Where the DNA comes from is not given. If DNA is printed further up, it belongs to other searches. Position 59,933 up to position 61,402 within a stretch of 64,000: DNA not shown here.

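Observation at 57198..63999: Three-gene module: DUF1156 Zn-ribbon methyltransferase - PF01637-type ATPase with wHTH - DUF499 P-loop ATPase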

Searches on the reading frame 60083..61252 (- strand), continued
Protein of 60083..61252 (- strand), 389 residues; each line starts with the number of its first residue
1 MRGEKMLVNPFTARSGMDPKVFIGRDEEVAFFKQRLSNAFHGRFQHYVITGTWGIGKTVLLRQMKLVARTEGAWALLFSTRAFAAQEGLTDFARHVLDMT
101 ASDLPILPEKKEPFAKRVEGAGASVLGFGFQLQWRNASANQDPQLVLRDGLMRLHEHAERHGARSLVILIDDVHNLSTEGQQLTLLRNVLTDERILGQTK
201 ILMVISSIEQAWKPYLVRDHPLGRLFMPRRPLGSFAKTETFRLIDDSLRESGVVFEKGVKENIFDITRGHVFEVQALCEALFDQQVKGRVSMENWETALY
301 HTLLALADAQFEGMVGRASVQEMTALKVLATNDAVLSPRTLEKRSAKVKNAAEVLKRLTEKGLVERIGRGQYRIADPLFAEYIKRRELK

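Call 33: search_protein_families(library=pfam, proteins=[L001:2137-3627:+, L001:1-1437:-, L014:5495-6973:+, L001:3658-6672:+, L014:14789-15802:+, L014:15868-16623:+, L014:16793-17701:+], max_evalue=0.01)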
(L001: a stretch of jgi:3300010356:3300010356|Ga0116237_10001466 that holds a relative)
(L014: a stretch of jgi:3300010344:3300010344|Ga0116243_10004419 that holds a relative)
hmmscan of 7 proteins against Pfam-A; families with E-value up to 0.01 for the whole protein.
L001:2137-3627:+ (496 aa): 2 families
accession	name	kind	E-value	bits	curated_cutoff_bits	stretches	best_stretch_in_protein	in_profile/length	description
PF01935.23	DUF87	-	4.8e-09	37.1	23.2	1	190-259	3-74/220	Helicase HerA, central domain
PF10412.15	TrwB_AAD_bind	-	0.0077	15.6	20.5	0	207-252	13-58/387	Type IV secretion-system coupling protein DNA-binding domain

L001:1-1437:- (479 aa): 2 families
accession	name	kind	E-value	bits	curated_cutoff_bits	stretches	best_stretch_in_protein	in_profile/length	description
PF00199.24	Catalase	-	6.5e-184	611.9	25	1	25-409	2-382/383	Catalase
PF06628.17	Catalase-rel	-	1.9e-11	44.4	30.1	1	439-476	1-38/65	Catalase-related immune-responsive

L014:5495-6973:+ (492 aa): 1 family
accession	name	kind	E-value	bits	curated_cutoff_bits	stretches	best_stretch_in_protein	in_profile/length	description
PF01850.27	PIN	-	0.0081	17.2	23.6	0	31-114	2-71/120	PIN domain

L001:3658-6672:+ (1004 aa): 4 families
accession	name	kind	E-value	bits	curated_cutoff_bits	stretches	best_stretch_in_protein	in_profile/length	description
PF06634.17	DUF1156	-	3.9e-23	81.8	24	1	14-71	2-58/73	Protein of unknown function (DUF1156)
PF01555.25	N6_N4_Mtase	-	0.00061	20.2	26.7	0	530-643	5-72/221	DNA methylase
PF02086.21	MethyltransfD12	-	0.00093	19.4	22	1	133-185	24-76/253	D12 class N6 adenine-specific DNA methyltransferase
PF13240.11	Zn_Ribbon_1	-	0.0047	17.1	25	0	285-298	9-22/23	zinc-ribbon domain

L014:14789-15802:+ (337 aa): 0 families

L014:15868-16623:+ (251 aa): 0 families

L014:16793-17701:+ (302 aa): 1 family
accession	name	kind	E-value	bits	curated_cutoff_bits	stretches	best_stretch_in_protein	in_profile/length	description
PF09596.15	MamL-1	-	0.00026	21.5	25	1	130-167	7-44/58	MamL-1 domain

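Call 36: search_protein_families(library=padloc, proteins=[L001:2137-3627:+, L014:5495-6973:+, L014:1333-4734:+, L014:11400-14123:+, L014:14789-15802:+, L014:15868-16623:+, L014:16793-17701:+], max_evalue=0.01)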
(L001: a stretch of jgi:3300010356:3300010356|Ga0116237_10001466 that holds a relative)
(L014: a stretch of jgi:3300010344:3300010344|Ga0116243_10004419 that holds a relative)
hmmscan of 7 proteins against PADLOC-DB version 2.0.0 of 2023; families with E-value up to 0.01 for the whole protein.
L001:2137-3627:+ (496 aa): 12 families
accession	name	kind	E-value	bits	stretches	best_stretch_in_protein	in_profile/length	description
PDLC04105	HerA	-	1.2e-22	78.3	1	351-475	403-529/576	-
PDLC04098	HerA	-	3.7e-16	56.8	1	345-486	506-649/686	-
PDLC04106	HerA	-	8e-15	52.4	1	345-485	491-630/667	-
PDLC02185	HerA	-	2.2e-14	51.1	1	355-483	434-561/585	-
PDLC04100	HerA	-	1e-13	48.9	1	355-473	428-547/580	-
PDLC04104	HerA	-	2.3e-12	44.3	1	356-461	209-316/379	-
PDLC04103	HerA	-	2.6e-12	43.9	2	196-257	159-220/579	-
PDLC04102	HerA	-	1.8e-11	41.1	1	345-474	483-612/654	-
PDLC04140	mad8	-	2.1e-11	41.9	1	210-472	28-290/314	mads_8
PDLC02188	HerA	-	7.5e-11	39.6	1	363-475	424-536/578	-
PDLC01055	HerA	-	1.3e-08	32.1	1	363-436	412-482/532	Type III coevolved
PDLC04097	HerA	-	8.4e-05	19.4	1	340-486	449-595/618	-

L014:5495-6973:+ (492 aa): 0 families

L014:1333-4734:+ (1133 aa): 64 families (the best 25 are shown)
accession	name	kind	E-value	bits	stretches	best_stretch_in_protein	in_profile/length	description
PDLC00659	HmaA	-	6.3e-167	555.5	2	11-818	11-834/1176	SNF2 helicase / DEAD-box helicase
PDLC02620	DrmD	-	2.6e-121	404.5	1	9-646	4-625/1060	DrmD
PDLC02500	BrxHI|BrxHII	-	6.3e-109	363.9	1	100-668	87-639/933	BrxHI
PDLC02621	DrmD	-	6.5e-98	327.2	1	106-635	124-668/1040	DrmD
PDLC02504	BrxHI|BrxHII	-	2.1e-97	325.2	1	78-985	84-961/971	BrxHII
PDLC02572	DrmA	-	1.1e-69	233.4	1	117-629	131-659/1043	DrmA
PDLC02619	DrmD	-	1.8e-64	216.3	2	91-525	20-440/872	DrmD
PDLC02632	DrmD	-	1.3e-63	213.6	1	117-617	136-644/662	DrmD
PDLC02623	DrmD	-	2.2e-58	195.9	3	339-636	408-662/1040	DrmD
PDLC02634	DrmD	-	6.2e-55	184.4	1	92-635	80-620/900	DrmD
PDLC02633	DrmD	-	8e-54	180.9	1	108-611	130-642/839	DrmD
PDLC02624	DrmD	-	3.5e-45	152.7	1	141-610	1-478/652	DrmD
PDLC02853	DpdE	-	1.2e-39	134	1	59-634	53-636/985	DpdE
PDLC02840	DpdE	-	3.5e-39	132.9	2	100-299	156-338/1091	DpdE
PDLC02843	DpdE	-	4.9e-39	132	2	100-299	155-333/1091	DpdE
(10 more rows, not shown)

L014:11400-14123:+ (907 aa): 2 families
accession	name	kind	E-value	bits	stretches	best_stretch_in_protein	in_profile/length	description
PDLC00662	HmaC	-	1.2e-78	263.3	1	6-760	20-780/941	AAA+ ATPase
PDLC02192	DUF499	-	2.9e-16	56.5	1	30-354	34-343/1022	-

L014:14789-15802:+ (337 aa): 0 families

L014:15868-16623:+ (251 aa): 0 families

L014:16793-17701:+ (302 aa): 0 families

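Call 37: search_protein_families(library=ncbifam, proteins=[window:60083-61252:-, L001:3658-6672:+, L001:2137-3627:+, L014:5495-6973:+], max_evalue=0.01)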
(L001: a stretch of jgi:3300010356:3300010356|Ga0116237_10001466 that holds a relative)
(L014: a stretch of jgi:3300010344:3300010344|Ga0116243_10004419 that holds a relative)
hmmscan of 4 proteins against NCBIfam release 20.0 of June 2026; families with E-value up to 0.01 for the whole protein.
window:60083-61252:- (389 aa): 2 families
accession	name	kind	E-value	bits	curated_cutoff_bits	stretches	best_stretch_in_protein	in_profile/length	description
TIGR03015.1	pepcterm_ATPase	hypoth_equivalog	8.2e-05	22.2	324.5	0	156-282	116-243/269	XrtA/PEP-CTERM system-associated ATPase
TIGR03903.1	TOMM_kin_cyc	equivalog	0.0086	13.9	705.75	0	3-71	464-532/1267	TOMM system kinase/cyclase fusion protein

L001:3658-6672:+ (1004 aa): 2 families
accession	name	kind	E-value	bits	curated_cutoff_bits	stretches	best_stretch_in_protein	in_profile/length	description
NF042963.1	DUF1156_antiphage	equivalog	4.5e-54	183.9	1000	2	129-738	183-772/960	anti-phage-associated DUF1156 domain-containing protein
TIGR01177.1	TIGR01177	hypoth_equivalog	0.0068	15.8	316.55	0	116-159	169-212/330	TIGR01177 family methyltransferase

L001:2137-3627:+ (496 aa): 9 families
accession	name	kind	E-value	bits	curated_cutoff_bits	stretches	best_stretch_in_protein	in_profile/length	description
NF042943.1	HerA_antiphage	equivalog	7.1e-13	48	800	1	356-482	423-548/566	anti-phage-associated helicase HerA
NF042944.1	HerA_antiphage_2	equivalog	4e-11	42.4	850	1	363-483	424-542/576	anti-phage-associated helicase HerA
NF040937.1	HerA_Thermprot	equivalog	1.3e-07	30.4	800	1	363-473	346-453/487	DNA double-strand break repair helicase HerA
NF040819.1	helicase_HerA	equivalog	2.8e-07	29.4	970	1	367-446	403-476/561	DNA double-strand break repair helicase HerA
NF053655.1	CedD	equivalog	8.7e-06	24.7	600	1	208-258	220-270/527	DNA-translocating ATPase CedD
NF033849.1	ser_rich_anae_1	subfamily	1.9e-05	22.3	650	1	363-437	1014-1090/1163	serine-rich protein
NF005992.0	PRK08116.1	subfamily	7.3e-05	22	189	1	214-262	119-166/269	hypothetical protein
NF038214.1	IS21_help_AAA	equivalog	0.0027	17.4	200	1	209-248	90-129/232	IS21-like element helper ATPase IstB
NF045975.1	VirB4_plasma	equivalog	0.0053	14.5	590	0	209-259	515-564/894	Mbov_0397 family ICE element conjugal transfer ATPase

L014:5495-6973:+ (492 aa): 3 families
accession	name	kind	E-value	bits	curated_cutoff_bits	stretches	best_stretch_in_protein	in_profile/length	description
TIGR00028.1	Mtu_PIN_fam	subfamily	0.0034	17.6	73.6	0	30-80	3-52/143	TA system VapC family ribonuclease toxin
NF033483.0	PknB_PASTA_kin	equivalog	0.0038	16.3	450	1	335-435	256-355/563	Stk1 family PASTA domain-containing Ser/Thr kinase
NF050014.1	HpsJ_like_B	equivalog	0.0097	15.6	260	0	329-425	149-241/254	hormogonium polysaccharide biosynthesis protein HpsJ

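Call 38: find_related_loci(query=A1, collection=metagenome_contigs, flank=8000)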
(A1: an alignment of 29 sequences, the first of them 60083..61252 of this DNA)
Query A1 (389 aa) in metagenome_contigs; peptide patterns used: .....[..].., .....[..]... (x = any residue, [..] = any of these).
578 stretches matched a pattern; 30 encode a relative of the query (tblastn E <= 1e-3); 28 distinct loci.
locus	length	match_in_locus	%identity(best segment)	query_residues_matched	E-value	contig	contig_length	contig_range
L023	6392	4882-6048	100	1-389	0e+0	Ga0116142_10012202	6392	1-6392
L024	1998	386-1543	76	1-386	0e+0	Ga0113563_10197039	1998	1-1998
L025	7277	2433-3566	57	7-385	1e-150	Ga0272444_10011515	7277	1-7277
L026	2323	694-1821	58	7-383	9e-159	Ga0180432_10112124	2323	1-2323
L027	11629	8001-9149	54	1-385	4e-144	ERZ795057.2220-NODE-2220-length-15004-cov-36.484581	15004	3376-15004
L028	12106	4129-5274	51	2-383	1e-129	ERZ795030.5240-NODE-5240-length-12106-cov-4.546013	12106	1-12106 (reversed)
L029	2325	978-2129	47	4-387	1e-132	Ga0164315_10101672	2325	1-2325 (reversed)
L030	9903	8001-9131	57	8-385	7e-154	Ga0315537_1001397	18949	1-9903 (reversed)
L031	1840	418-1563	45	6-387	3e-123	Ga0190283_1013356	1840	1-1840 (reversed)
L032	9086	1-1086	44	26-387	3e-105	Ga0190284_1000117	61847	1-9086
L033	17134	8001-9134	58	7-385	1e-155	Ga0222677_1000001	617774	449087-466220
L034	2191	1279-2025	56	7-256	3e-97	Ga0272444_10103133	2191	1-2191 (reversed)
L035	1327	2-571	56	196-385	3e-73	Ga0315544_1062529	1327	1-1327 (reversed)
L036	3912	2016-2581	59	8-385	2e-41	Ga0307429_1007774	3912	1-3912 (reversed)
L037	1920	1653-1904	74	1-84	1e-38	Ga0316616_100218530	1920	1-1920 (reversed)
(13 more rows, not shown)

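Call 43: search_protein_families(library=pfam, proteins=[L033:6238-7833:+, L033:9342-12491:+, L033:12527-13381:+, L033:4733-5854:-, L017:3851-6514:-, L017:7595-8155:+, L017:9700-10107:+, L017:10440-10796:+], max_evalue=0.001)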
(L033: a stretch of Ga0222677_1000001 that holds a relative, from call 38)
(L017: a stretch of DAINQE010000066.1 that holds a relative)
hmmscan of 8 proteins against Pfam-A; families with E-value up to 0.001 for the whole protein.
L033:6238-7833:+ (531 aa): 16 families
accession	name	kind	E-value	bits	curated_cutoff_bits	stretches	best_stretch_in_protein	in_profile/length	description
PF00515.34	TPR_1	-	2.3e-20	71.9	27.8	3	414-445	3-34/34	Tetratricopeptide repeat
PF13431.12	TPR_17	-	1.2e-19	69.3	24.4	2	435-466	2-33/34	Tetratricopeptide repeat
PF07719.23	TPR_2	-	9.5e-18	63.2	27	2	447-479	2-34/34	Tetratricopeptide repeat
PF13181.12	TPR_8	-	1.4e-14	53.4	25.7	1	447-479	2-34/34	Tetratricopeptide repeat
PF13414.12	TPR_11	-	5.8e-14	51.9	26.8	1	487-527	1-41/42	TPR repeat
PF14559.12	TPR_19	-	4.7e-11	43.3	25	2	456-499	1-44/68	Tetratricopeptide repeat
PF13428.12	TPR_14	-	7.6e-10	38.9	23.5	0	481-520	2-41/44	Tetratricopeptide repeat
PF13424.12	TPR_12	-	1.2e-09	38.7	30.1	2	448-507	5-72/77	Tetratricopeptide repeat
PF13432.12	TPR_16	-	8e-08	33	32.7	0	418-478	3-63/65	Tetratricopeptide repeat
PF23914.1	TPR_CcmH_CycH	-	4.4e-06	27.1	42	0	470-527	40-97/158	Cytochrome c-type biogenesis protein H TPR domain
PF13374.12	TPR_10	-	8.5e-06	26.1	27.5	0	449-475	5-31/42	Tetratricopeptide repeat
PF13231.12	PMT_2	-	3.7e-05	24.4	26.1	1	83-214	16-144/160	Dolichyl-phosphate-mannose-protein mannosyltransferase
PF12895.13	ANAPC3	-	0.00017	22.3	27.2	0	460-525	3-67/82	Anaphase-promoting complex, cyclosome, subunit 3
PF14561.12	TPR_20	-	0.00048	20.8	25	0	402-474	12-86/90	Tetratricopeptide repeat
PF24575.1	TPR_Slam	-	0.00054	20.8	35.2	0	412-469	47-104/104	Surface lipoprotein assembly modifier, N-terminal TPR repeats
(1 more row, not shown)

L033:9342-12491:+ (1049 aa): 4 families
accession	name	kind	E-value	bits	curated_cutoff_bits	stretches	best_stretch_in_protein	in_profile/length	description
PF18135.7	Type_ISP_C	-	5.3e-85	285.9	25.9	1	701-1042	2-342/342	Type ISP C-terminal specificity domain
PF02384.22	N6_Mtase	-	1.5e-10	41.4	20.4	2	375-513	45-142/311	N-6 DNA Methylase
PF20473.4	MmeI_Mtase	-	1.2e-06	28.4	27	1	368-520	11-159/259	MmeI, DNA-methyltransferase domain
PF07669.17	Eco57I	-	8.6e-06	26.4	25.3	1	467-600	48-166/171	Eco57I restriction-modification methylase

L033:12527-13381:+ (284 aa): 0 families

L033:4733-5854:- (373 aa): 1 family
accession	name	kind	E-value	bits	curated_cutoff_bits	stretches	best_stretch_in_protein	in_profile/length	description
PF02661.23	Fic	-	1.5e-17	64.7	24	1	117-222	2-93/93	Fic/DOC family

L017:3851-6514:- (887 aa): 4 families
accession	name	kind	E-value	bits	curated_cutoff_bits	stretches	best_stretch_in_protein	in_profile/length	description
PF07228.17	SpoIIE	-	1.9e-50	171.9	25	1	695-884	2-191/192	Stage II sporulation protein E (SpoIIE)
PF13492.12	GAF_3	-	1.3e-07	32.5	27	1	558-633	54-129/129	GAF domain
PF01590.32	GAF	-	3.2e-05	24.9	22.4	1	563-629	57-131/133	GAF domain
PF13185.12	GAF_2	-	0.00083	20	28.6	0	584-629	89-133/136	GAF domain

L017:7595-8155:+ (186 aa): 7 families
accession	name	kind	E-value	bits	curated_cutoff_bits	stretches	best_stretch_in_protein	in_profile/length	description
PF13649.12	Methyltransf_25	-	9e-11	42.8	27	1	43-138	2-97/97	Methyltransferase domain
PF13489.12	Methyltransf_23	-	3.1e-10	40.4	27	1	23-159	8-128/164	Methyltransferase domain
PF08241.18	Methyltransf_11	-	6.9e-10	39.9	21.2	1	43-141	1-94/95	Methyltransferase domain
PF01209.24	Ubie_methyltran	-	1e-08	35.2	20.1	1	37-145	46-154/233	ubiE/COQ5 methyltransferase family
PF13847.12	Methyltransf_31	-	1.8e-08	34.6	27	1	37-146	2-113/145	Methyltransferase domain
PF08242.18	Methyltransf_12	-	6.5e-08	33.7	30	1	43-139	1-97/98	Methyltransferase domain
PF01728.25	FtsJ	-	0.00016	22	24.1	1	34-90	17-68/181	FtsJ-like methyltransferase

L017:9700-10107:+ (135 aa): 3 families
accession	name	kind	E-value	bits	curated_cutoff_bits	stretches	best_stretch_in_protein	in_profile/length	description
PF00293.34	NUDIX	-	1.2e-18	67.9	21.1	1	13-122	10-130/134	NUDIX domain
PF14815.12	NUDIX_4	-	1.9e-16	60.3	35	1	9-122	2-110/113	NUDIX domain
PF22327.2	Nudt16-like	-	0.00016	22.1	27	1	25-67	27-70/161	U8 snoRNA-decapping enzyme-like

L017:10440-10796:+ (118 aa): 0 families

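Call 44: predict_structure(alignment_id=A1)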
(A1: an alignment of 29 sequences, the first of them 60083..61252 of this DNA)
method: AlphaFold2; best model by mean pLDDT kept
length: 389 residues; sequences in the alignment: 29
mean_pLDDT: 74.0   pTM: 0.62
mean pLDDT of the five models: 74.0, 73.3, 72.2, 71.0, 70.9
residues with pLDDT >= 90: 86; 70-90: 171; 50-70: 86; < 50: 46
segments of 3 or more residues with pLDDT < 50: 1-24, 111-132
pLDDT, mean of each block of 10 residues (from residue 1): 31 37 62 88 79 62 84 90 86 91 75 32 33 56 91 93 94 82 90 88 83 64 58 69 76 85 73 66 78 70 56 78 91 84 90 89 84 79 70
secondary structure, 60 per line:
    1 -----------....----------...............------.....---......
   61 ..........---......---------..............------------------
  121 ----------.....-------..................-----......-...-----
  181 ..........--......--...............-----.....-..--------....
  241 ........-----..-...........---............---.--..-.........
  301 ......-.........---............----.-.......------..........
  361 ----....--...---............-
elements in order: H12-15 H26-40 E47-51 H55-70 E74-79 H89-102 H131-135 H143-160 E166-171 H181-190 H193-198 E201-208 H209-215 H221-225 H237-248 H257-267 H271-282 H292-306 H308-316 H320-331 H338-344 H351-360 E365-368 E371-373 H377-388

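Call 46: find_homologous_proteins(query=L001:2137-3627:+, max_evalue=1e-10)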
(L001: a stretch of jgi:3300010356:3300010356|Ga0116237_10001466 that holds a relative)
Query L001:2137-3627:+ (496 aa): 2374 proteins with E <= 1e-10 among 8000 candidates; the best 120 are listed.
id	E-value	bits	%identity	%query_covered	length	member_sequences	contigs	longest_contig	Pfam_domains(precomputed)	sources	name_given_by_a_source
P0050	0.0e+0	1122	100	100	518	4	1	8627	PF01935.24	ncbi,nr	ncbi:MAG TPA: DUF87 domain-containing protein [Thermodesulfobacteriota bacterium]|nr:DUF87 domain-co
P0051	2.0e-228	777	70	100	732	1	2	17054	PF01935.24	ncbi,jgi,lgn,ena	jgi:hypothetical protein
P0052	3.2e-227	773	69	100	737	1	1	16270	PF01935.24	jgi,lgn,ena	-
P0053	9.0e-227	772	69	100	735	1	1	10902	PF01935.24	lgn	-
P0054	1.5e-216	738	67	100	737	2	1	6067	PF01935.24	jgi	-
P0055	2.2e-216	738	67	100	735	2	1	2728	PF01935.24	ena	-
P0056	7.9e-214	729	66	100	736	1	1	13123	PF01935.24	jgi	jgi:hypothetical protein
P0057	8.1e-214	729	65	100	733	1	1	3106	PF01935.24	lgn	-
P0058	3.2e-213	727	66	100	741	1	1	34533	PF01935.24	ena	-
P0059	6.6e-211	720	65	100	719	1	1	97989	PF01935.24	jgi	jgi:hypothetical protein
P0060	5.4e-210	717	65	100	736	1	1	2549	PF01935.24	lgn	-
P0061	3.5e-209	714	64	100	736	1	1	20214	PF01935.24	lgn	-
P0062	3.7e-209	714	64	100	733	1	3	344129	PF01935.24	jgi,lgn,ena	-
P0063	8.0e-209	713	65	99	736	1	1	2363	PF01935.24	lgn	-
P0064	8.8e-209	713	65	100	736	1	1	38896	PF01935.24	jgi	jgi:hypothetical protein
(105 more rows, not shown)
